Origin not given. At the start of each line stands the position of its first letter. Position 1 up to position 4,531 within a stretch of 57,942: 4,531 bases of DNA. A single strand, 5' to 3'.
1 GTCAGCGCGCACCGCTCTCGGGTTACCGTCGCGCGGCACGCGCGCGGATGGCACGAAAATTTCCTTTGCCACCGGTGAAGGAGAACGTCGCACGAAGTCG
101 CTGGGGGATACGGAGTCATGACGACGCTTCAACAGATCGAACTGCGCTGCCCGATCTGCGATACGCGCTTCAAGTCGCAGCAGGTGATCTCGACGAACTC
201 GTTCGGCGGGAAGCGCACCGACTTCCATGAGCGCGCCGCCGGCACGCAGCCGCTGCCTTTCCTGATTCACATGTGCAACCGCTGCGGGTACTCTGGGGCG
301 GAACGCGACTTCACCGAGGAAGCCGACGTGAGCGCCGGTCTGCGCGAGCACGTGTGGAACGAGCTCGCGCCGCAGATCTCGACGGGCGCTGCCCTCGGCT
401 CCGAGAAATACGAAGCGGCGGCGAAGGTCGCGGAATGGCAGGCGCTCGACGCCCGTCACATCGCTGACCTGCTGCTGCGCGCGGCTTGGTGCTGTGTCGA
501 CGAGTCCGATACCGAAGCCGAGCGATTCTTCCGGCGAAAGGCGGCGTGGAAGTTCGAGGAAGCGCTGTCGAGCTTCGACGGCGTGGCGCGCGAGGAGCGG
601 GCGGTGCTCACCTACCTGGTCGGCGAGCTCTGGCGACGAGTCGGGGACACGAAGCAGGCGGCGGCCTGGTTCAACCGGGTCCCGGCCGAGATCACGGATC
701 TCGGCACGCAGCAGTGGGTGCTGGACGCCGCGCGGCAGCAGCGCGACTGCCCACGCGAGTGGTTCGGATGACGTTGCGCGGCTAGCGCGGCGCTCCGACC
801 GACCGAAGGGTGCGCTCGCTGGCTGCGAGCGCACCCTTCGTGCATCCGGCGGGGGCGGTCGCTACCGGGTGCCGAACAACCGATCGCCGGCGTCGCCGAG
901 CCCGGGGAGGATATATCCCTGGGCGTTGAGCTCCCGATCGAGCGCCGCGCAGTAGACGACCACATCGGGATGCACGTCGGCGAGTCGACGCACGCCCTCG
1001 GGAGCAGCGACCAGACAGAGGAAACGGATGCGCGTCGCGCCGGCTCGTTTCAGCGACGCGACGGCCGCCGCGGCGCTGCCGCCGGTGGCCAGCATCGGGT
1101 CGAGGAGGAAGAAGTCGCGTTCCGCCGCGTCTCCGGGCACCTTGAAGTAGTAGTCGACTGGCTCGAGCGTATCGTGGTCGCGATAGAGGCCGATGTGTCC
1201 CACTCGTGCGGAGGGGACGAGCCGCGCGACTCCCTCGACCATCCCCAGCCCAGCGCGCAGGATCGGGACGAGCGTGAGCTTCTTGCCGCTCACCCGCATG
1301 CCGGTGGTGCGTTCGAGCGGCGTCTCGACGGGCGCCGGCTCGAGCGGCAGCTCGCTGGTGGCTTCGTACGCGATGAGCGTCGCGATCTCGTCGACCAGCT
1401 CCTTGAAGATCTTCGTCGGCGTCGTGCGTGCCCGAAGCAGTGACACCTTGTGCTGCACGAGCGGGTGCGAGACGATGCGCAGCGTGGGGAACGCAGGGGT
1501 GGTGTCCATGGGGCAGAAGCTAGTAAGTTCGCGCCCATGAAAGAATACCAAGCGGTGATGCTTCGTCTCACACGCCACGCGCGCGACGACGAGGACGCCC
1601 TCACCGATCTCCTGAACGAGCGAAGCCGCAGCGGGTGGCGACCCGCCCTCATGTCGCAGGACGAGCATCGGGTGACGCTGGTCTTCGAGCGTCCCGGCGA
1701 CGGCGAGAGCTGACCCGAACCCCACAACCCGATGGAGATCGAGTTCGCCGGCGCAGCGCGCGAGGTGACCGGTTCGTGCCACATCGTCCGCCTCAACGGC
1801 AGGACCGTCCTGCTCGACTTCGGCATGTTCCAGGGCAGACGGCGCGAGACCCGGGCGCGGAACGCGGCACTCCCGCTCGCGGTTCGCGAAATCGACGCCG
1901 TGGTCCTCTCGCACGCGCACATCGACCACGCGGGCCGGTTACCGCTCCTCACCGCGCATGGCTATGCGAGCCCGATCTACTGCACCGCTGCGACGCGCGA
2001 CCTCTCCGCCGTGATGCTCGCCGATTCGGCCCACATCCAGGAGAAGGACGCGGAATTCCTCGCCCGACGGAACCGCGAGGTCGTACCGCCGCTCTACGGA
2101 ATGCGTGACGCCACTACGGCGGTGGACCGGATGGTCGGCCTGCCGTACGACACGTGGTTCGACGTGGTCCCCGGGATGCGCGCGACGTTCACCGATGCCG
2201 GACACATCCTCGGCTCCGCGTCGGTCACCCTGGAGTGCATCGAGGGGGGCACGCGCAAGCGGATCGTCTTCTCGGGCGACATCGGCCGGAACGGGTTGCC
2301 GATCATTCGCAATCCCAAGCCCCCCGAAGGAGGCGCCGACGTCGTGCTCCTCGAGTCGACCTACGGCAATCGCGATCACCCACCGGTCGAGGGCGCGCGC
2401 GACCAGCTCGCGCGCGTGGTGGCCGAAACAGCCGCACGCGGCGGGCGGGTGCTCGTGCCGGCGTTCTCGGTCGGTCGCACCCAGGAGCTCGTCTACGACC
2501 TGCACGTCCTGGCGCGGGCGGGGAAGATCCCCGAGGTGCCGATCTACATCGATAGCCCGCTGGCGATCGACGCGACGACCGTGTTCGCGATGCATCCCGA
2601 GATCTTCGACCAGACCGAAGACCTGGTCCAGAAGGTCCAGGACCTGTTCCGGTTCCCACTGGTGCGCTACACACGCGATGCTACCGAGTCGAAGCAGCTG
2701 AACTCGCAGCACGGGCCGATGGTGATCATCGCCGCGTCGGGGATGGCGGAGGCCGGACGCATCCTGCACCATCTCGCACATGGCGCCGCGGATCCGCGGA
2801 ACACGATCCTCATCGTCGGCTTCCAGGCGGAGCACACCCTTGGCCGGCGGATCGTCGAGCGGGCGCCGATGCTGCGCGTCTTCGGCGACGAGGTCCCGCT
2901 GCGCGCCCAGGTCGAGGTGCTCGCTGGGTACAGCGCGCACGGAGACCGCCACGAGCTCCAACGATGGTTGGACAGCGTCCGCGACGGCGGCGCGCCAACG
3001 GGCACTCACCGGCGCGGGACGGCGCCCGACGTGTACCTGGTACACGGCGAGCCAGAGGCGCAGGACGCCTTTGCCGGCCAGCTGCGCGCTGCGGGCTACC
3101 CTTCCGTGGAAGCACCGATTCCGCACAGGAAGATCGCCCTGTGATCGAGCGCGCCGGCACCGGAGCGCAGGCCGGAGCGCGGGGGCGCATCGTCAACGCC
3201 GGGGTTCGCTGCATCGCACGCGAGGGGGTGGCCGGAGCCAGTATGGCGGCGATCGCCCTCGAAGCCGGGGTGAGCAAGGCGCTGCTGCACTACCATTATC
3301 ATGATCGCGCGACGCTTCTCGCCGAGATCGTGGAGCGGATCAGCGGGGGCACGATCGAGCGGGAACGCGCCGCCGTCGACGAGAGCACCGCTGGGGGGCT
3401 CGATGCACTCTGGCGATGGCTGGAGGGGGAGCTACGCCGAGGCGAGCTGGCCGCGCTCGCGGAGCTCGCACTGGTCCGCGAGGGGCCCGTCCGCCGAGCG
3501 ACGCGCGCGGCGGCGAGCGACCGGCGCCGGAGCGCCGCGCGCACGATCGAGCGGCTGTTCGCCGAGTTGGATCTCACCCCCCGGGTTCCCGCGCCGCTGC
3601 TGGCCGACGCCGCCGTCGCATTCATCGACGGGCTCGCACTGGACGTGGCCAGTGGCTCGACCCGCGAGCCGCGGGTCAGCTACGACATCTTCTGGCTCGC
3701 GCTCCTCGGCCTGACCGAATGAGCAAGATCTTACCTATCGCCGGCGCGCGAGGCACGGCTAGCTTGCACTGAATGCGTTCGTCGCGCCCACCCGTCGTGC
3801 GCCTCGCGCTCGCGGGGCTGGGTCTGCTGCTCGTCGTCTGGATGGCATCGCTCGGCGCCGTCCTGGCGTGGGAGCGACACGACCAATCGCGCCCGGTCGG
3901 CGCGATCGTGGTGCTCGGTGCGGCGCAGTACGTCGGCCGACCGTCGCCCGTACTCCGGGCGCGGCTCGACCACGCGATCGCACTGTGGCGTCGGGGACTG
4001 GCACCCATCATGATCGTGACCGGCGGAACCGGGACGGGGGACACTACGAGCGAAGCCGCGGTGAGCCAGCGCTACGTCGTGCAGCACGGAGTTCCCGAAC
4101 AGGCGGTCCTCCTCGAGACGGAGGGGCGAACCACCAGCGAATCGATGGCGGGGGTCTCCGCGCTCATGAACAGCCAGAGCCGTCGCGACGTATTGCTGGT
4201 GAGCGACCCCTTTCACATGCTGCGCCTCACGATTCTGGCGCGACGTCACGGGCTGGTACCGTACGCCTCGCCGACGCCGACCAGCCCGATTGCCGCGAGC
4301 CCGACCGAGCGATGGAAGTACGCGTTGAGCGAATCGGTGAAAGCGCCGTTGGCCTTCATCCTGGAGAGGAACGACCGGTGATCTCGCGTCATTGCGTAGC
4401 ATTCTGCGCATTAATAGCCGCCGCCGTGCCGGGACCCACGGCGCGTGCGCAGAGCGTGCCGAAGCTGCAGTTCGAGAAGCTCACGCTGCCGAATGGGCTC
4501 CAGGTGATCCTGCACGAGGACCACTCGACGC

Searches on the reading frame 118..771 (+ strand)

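Call 72: search_protein_families(library=pfam, proteins=[window:118-771:+], max_evalue=0.00001)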
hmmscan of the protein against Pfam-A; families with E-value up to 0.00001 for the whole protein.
window:118-771:+ (217 aa): 1 family
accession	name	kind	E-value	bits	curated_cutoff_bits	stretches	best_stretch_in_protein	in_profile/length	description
PF09986.15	DUF2225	-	6.8e-27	95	21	1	8-210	5-212/214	Uncharacterized protein conserved in bacteria (DUF2225)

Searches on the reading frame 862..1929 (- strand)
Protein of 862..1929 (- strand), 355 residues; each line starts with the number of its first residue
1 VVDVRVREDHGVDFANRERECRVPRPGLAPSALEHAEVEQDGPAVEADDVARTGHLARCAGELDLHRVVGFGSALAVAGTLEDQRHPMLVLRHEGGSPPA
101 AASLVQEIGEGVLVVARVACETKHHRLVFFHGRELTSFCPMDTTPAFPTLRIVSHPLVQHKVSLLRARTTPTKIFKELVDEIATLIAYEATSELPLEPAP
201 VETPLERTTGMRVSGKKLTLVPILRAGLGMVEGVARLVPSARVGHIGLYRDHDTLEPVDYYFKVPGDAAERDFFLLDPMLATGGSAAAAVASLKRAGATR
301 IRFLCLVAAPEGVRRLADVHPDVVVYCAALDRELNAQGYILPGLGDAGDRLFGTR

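Call 72: search_protein_families(library=pfam, proteins=[window:862-1929:-], max_evalue=0.00001)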
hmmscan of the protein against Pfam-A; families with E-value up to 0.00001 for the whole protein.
window:862-1929:- (355 aa): 2 families
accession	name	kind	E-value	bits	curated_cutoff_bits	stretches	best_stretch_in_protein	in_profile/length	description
PF14681.12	UPRTase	-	3.8e-74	249.1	27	1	153-354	2-206/206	Uracil phosphoribosyltransferase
PF00156.33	Pribosyltran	-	3.8e-07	30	26.3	1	214-314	27-131/158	Phosphoribosyl transferase domain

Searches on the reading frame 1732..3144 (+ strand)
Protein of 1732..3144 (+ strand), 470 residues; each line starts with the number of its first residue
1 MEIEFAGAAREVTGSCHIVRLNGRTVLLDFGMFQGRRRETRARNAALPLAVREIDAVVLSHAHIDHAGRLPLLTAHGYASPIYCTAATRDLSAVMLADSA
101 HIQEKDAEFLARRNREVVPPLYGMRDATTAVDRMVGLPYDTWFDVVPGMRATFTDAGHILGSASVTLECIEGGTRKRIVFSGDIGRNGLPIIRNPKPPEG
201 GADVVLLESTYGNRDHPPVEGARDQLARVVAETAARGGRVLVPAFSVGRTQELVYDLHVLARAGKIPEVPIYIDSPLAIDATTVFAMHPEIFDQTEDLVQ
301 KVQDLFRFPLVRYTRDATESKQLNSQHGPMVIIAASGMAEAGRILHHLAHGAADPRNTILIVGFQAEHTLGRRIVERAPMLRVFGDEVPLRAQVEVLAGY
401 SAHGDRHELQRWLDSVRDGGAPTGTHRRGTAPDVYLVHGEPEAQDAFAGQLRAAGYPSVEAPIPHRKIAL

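Call 72: search_protein_families(library=pfam, proteins=[window:1732-3144:+], max_evalue=0.00001)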
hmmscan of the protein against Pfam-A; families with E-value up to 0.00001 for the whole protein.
window:1732-3144:+ (470 aa): 5 families
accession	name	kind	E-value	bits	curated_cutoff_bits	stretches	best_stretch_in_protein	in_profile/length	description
PF10996.14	Beta-Casp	-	2.9e-39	134.8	27.7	1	250-374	1-120/120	Beta-Casp domain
PF00753.33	Lactamase_B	-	7.9e-15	55.7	22.7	1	12-195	4-161/196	Metallo-beta-lactamase superfamily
PF07521.17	RMMBL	-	4.4e-12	46.2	21.6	1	388-456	2-58/63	Zn-dependent metallo-hydrolase RNA specificity domain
PF12706.13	Lactamase_B_2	-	5.8e-10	39.5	27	1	40-216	16-171/200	Beta-lactamase superfamily domain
PF16661.11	Lactamase_B_6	-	1.1e-07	31.8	27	1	18-163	1-145/193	Metallo-beta-lactamase superfamily domain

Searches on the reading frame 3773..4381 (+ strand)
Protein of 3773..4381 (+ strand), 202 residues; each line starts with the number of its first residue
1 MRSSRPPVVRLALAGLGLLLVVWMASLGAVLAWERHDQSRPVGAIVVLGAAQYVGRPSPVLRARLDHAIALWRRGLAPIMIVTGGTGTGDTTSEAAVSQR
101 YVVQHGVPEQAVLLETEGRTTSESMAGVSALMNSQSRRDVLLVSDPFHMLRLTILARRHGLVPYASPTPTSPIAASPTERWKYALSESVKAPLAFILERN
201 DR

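Call 72: search_protein_families(library=pfam, proteins=[window:3773-4381:+], max_evalue=0.00001)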
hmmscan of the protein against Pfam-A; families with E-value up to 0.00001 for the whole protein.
window:3773-4381:+ (202 aa): 1 family
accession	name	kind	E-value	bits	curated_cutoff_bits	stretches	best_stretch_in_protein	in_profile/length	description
PF02698.23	DUF218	-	1.1e-31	110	27.6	1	44-189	2-132/133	DUF218 domain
